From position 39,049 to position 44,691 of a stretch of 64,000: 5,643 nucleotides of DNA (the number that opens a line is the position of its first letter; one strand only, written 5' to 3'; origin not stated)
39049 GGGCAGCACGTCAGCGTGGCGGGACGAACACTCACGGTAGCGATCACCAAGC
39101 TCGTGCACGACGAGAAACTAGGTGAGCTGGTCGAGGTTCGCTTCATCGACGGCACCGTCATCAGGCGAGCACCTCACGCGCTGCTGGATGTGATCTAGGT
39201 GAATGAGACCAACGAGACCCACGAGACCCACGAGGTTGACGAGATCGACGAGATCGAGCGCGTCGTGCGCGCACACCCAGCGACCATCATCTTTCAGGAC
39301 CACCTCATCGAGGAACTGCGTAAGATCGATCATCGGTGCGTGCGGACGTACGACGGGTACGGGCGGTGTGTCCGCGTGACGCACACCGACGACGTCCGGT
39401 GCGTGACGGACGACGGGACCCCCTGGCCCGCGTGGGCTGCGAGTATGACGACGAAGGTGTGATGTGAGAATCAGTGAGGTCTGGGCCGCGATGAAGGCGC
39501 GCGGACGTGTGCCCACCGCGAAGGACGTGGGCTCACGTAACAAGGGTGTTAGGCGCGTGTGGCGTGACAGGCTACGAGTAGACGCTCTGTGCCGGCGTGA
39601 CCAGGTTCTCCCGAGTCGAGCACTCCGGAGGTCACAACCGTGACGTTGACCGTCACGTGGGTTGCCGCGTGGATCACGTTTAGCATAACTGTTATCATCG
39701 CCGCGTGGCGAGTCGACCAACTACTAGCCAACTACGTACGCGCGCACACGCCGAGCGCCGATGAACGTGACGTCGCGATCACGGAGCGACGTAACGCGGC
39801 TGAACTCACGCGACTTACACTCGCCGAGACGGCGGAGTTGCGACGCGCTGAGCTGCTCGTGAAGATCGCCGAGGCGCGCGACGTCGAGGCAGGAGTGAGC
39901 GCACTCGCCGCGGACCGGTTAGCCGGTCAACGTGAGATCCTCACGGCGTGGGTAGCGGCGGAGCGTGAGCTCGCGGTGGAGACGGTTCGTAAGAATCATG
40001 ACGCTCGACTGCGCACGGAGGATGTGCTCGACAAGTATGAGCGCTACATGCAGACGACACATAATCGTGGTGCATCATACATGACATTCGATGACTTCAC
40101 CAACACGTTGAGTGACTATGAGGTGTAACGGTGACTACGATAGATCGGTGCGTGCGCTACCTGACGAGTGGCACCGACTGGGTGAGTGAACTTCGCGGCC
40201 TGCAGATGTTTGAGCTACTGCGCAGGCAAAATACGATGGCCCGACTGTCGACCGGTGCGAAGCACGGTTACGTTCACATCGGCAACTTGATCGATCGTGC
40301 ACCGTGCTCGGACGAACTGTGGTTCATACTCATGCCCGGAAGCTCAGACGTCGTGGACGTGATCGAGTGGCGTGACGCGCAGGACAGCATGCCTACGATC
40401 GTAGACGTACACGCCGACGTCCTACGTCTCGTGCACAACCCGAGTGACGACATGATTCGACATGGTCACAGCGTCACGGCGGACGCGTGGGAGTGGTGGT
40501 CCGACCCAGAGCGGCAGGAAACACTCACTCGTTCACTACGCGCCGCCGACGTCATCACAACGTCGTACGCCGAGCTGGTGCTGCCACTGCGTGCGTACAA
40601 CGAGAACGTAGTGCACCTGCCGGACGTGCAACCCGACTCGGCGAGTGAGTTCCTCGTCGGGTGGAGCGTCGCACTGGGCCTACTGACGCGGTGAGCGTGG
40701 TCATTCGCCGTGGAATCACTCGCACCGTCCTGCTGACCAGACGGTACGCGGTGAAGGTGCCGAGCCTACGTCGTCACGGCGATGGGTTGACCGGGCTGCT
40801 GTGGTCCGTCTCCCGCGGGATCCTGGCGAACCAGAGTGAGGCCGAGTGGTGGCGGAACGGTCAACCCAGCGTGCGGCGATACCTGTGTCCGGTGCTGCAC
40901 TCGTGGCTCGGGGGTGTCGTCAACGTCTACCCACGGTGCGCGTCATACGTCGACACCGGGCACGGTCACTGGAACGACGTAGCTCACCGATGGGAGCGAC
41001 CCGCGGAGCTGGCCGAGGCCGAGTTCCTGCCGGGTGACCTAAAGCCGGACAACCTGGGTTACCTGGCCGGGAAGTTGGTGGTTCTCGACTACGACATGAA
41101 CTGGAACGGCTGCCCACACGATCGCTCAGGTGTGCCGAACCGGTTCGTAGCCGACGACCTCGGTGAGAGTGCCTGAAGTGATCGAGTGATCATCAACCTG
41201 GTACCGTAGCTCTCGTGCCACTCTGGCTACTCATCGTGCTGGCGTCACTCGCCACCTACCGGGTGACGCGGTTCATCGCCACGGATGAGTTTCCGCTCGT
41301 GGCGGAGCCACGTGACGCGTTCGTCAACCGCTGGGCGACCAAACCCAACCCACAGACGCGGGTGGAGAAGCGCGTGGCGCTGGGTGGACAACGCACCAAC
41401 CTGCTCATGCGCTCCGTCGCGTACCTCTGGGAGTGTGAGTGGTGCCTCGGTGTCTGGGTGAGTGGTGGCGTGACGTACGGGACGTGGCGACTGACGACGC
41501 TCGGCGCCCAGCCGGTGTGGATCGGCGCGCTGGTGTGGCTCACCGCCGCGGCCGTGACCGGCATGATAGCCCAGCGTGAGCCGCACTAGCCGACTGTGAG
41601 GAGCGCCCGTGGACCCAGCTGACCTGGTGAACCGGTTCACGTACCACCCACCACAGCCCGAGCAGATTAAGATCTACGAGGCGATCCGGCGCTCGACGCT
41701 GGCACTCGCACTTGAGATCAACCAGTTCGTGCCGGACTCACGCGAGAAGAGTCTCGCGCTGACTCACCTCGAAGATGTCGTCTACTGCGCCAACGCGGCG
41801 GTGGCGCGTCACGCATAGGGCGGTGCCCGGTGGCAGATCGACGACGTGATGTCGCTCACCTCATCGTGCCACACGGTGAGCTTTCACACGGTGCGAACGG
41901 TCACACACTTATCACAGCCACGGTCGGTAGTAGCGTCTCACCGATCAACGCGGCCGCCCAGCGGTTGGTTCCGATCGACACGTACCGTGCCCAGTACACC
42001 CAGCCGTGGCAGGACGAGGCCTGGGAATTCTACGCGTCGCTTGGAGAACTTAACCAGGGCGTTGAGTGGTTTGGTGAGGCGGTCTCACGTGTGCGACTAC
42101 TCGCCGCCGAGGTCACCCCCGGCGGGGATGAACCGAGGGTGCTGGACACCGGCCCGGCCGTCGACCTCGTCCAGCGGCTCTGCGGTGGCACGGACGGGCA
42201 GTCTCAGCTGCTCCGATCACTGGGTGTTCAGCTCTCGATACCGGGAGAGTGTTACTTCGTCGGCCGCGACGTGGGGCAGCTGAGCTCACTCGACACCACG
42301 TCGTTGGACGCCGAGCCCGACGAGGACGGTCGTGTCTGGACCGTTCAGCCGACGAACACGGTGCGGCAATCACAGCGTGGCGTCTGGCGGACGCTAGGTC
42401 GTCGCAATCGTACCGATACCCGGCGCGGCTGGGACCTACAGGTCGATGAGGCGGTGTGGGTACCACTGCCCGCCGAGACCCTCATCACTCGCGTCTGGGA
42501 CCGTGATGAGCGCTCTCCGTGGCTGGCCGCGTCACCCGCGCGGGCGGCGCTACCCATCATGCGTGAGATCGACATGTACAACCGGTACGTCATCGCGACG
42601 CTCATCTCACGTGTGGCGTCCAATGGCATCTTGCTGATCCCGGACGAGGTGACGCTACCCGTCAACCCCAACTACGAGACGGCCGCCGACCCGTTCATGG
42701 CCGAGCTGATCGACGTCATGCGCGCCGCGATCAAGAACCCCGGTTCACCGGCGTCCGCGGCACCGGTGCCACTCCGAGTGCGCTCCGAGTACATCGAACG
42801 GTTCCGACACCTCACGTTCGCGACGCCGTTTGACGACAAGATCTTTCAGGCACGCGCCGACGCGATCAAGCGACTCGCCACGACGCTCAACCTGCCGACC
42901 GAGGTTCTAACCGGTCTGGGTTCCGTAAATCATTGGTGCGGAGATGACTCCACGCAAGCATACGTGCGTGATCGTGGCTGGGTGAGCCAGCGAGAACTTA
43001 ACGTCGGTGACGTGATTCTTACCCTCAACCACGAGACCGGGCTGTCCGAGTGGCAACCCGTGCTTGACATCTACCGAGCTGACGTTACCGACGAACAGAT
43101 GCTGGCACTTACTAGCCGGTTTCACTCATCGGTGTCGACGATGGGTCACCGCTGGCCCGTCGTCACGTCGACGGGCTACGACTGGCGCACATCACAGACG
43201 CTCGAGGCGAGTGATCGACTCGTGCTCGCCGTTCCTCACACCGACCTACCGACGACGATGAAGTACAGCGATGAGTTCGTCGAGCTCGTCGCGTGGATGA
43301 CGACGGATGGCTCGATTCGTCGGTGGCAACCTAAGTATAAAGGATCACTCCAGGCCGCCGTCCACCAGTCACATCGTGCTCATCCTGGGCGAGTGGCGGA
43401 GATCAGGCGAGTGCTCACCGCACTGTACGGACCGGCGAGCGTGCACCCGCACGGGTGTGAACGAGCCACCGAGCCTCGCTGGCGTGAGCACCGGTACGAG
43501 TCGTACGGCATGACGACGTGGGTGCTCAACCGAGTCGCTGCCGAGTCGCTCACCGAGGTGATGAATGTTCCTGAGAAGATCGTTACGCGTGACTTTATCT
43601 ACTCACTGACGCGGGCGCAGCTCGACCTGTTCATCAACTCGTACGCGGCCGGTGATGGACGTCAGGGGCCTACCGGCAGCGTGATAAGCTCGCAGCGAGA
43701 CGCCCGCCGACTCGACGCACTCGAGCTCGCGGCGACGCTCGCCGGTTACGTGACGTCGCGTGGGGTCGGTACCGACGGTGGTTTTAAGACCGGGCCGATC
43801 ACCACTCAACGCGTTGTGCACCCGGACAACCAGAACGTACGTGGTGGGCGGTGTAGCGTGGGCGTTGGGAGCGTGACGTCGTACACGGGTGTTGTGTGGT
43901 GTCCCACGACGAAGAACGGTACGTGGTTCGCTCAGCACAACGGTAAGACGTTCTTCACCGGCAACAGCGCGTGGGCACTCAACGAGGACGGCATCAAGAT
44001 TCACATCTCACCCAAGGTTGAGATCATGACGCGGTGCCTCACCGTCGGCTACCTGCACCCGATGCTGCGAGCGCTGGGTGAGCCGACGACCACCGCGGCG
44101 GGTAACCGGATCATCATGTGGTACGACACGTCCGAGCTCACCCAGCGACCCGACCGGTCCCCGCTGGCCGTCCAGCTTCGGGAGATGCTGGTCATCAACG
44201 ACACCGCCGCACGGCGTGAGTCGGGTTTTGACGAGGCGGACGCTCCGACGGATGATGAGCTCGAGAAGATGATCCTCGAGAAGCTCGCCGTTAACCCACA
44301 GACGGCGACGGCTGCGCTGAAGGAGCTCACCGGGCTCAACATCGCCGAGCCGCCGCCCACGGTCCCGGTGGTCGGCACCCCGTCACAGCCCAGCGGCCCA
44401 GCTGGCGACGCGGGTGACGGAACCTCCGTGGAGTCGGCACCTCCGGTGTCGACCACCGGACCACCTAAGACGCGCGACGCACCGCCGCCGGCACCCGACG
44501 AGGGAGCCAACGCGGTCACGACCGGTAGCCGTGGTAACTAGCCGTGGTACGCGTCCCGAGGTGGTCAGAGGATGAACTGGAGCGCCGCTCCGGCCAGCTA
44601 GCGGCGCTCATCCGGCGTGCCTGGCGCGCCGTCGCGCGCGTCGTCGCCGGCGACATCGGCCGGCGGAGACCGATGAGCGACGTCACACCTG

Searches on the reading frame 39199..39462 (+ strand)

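Call 41: search_protein_families(library=pfam, proteins=[window:39199-39462:+], max_evalue=1)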
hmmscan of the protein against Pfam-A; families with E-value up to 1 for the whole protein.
window:39199-39462:+ (87 aa): 1 family
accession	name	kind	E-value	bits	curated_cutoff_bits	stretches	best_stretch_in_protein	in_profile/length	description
PF23368.1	DUF7092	-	0.018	16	24.5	1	24-81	13-75/77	Domain of unknown function (DUF7092)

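Call 42: search_protein_families(library=phrogs, proteins=[window:39199-39462:+], max_evalue=0.01)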
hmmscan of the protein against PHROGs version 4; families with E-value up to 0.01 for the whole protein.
window:39199-39462:+ (87 aa): 0 families

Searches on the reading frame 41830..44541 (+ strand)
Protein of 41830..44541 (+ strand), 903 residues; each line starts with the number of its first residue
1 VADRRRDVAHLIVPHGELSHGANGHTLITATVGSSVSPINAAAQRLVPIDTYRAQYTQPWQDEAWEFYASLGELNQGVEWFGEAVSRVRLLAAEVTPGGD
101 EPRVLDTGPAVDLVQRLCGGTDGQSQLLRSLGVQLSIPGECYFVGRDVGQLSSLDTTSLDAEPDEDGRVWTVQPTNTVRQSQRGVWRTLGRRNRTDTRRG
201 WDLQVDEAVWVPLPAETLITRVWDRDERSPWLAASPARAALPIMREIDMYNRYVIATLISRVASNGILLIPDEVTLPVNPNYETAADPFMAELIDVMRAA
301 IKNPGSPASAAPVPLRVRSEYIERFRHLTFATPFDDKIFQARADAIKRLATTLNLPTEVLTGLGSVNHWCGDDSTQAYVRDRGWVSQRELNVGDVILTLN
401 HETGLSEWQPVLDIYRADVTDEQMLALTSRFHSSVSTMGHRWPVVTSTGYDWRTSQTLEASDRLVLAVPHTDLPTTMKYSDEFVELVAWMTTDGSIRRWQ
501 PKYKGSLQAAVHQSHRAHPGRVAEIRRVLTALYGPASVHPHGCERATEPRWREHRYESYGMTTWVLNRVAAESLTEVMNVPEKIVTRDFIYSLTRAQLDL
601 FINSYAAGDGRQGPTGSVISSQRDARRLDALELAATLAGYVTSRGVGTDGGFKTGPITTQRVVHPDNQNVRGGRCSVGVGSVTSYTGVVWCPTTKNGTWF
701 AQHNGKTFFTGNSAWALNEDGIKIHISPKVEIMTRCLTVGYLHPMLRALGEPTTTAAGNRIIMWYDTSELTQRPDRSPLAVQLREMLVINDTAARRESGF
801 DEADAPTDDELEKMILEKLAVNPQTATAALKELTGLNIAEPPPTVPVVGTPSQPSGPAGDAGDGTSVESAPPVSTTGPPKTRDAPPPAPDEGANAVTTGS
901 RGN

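Call 7: search_protein_families(library=pfam, proteins=[window:41830-44541:+], max_evalue=0.01)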
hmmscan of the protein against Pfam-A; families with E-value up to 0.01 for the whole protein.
window:41830-44541:+ (903 aa): 0 families

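Call 10: search_protein_families(library=phrogs, proteins=[window:41830-44541:+], max_evalue=0.001)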
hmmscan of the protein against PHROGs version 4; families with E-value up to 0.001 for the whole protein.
window:41830-44541:+ (903 aa): 1 family
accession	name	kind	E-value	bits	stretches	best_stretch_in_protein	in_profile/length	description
phrog_776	-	head and packaging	3.2e-102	344.2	2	39-369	24-343/620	portal protein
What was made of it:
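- On MuF polymorphic toxin: The portal gene at 41830-44541 lies immediately upstream (call 10).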

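Call 11: search_dna_similar(query=window:41830-44541:+, collection=phages, mode=protein, max_rows=25)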
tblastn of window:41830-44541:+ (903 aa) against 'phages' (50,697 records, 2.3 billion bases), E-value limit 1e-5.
Records with a match: 891; places in all: 891; records where one place covers at least 80% of the query: 1.
Best place of each record, by identity: <60% 891.
By first word of the organism name: Mycobacterium 497; Gordonia 208; Microbacterium 131; Arthrobacter 18; Streptomyces 17; Rhodococcus 3; Synechococcus 2; Curtobacterium 2; Mycolicibacterium 2; Tsukamurella 2; and 8 more.
By host as written in the record: Mycobacterium smegmatis mc2 155 348; Gordonia terrae 3612 159; Mycobacterium smegmatis mc#155 83; Microbacterium foliorum NRRL B-24224 58; Microbacterium foliorum NRRL B-24224 SEA 29; Microbacterium paraoxydans NWU1 27; Gordonia terrae CAG3 16; - 13; and 58 more.
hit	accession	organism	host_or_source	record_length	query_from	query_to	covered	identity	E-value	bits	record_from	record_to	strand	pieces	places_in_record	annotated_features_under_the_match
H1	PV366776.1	Gordonia phage Belphegor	Gordonia terrae 3612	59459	53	840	87%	34.1%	2e-97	342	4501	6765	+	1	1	9: portal protein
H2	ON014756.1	Pseudanabaena phage Pam4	Pseudanabaena sp.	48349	34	840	52%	35.4%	7e-40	239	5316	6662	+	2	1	portal protein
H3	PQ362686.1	Arthrobacter phage Ranunculus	Arthrobacter globiformis B-2979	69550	31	839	53%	31.4%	2e-34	217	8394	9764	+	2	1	17: portal protein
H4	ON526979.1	Streptomyces phage Asis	Streptomyces griseus ATCC 10137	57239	64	814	51%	30.8%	5e-30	194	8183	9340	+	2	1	10: portal protein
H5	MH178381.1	Streptomyces phage BayC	Streptomyces griseus ATCC 10137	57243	64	814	51%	30.8%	5e-30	194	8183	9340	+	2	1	10: portal protein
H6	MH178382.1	Streptomyces phage Salete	Streptomyces griseus ATCC 10137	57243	64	814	51%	30.8%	5e-30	194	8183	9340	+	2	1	10: portal protein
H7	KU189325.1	Streptomyces phage Maih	Streptomyces griseus subsp. griseus ...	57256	64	814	51%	30.8%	5e-30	194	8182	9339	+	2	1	portal protein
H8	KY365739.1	Streptomyces phage BabyGotBac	Streptomyces griseus ATCC 10137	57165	64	814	51%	30.8%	1e-29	194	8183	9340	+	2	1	portal protein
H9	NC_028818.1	Streptomyces phage TP1604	Streptomyces griseus subsp. griseus ...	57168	64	814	51%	30.8%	1e-29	194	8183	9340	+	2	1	portal protein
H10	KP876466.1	Streptomyces phage TP1604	Streptomyces griseus subsp. griseus ...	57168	64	814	51%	30.8%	1e-29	194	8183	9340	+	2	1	portal protein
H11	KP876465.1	Streptomyces phage YDN12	Streptomyces griseus subsp. griseus ...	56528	64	806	50%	31.5%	3e-30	196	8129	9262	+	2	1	portal protein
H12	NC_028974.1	Streptomyces phage YDN12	Streptomyces griseus subsp. griseus ...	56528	64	806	50%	31.5%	3e-30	196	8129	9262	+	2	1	portal protein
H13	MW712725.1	Gordonia phage EdmundFerry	Gordonia terrae 3612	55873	53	838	55%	28.6%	1e-18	157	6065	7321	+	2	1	12: portal protein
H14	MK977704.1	Gordonia Terrae phage RoadKill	Gordonia terrae CAG3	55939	53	838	55%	28.6%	1e-18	157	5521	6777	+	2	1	11: portal protein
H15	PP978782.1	Gordonia phage Chickadee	Gordonia terrae 3612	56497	53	838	55%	28.6%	1e-18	157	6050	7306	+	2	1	13: portal protein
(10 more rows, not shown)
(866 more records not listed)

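Call 16: find_encoding_contigs(protein=window:41830-44541:+, flank=10000, max_places=10)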
Protein window:41830-44541:+ (903 aa): 2 contigs read that carry it; 2 places shown.
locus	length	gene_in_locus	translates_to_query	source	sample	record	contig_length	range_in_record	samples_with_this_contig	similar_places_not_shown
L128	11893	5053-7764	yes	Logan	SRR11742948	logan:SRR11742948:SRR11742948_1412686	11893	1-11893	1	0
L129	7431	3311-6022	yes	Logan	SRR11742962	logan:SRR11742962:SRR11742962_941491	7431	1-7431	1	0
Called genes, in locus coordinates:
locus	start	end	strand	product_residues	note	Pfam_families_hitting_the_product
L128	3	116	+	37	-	?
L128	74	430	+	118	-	-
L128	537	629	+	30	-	-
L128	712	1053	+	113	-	-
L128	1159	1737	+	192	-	-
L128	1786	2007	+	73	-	-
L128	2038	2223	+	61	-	-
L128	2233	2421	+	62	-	-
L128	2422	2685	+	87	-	-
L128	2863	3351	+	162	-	-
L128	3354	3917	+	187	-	-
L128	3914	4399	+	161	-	-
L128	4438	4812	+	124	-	PF07098:DUF1360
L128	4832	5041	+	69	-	PF24729:Acb2_Tad1_hairpin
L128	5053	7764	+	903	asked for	-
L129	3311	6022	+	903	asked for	-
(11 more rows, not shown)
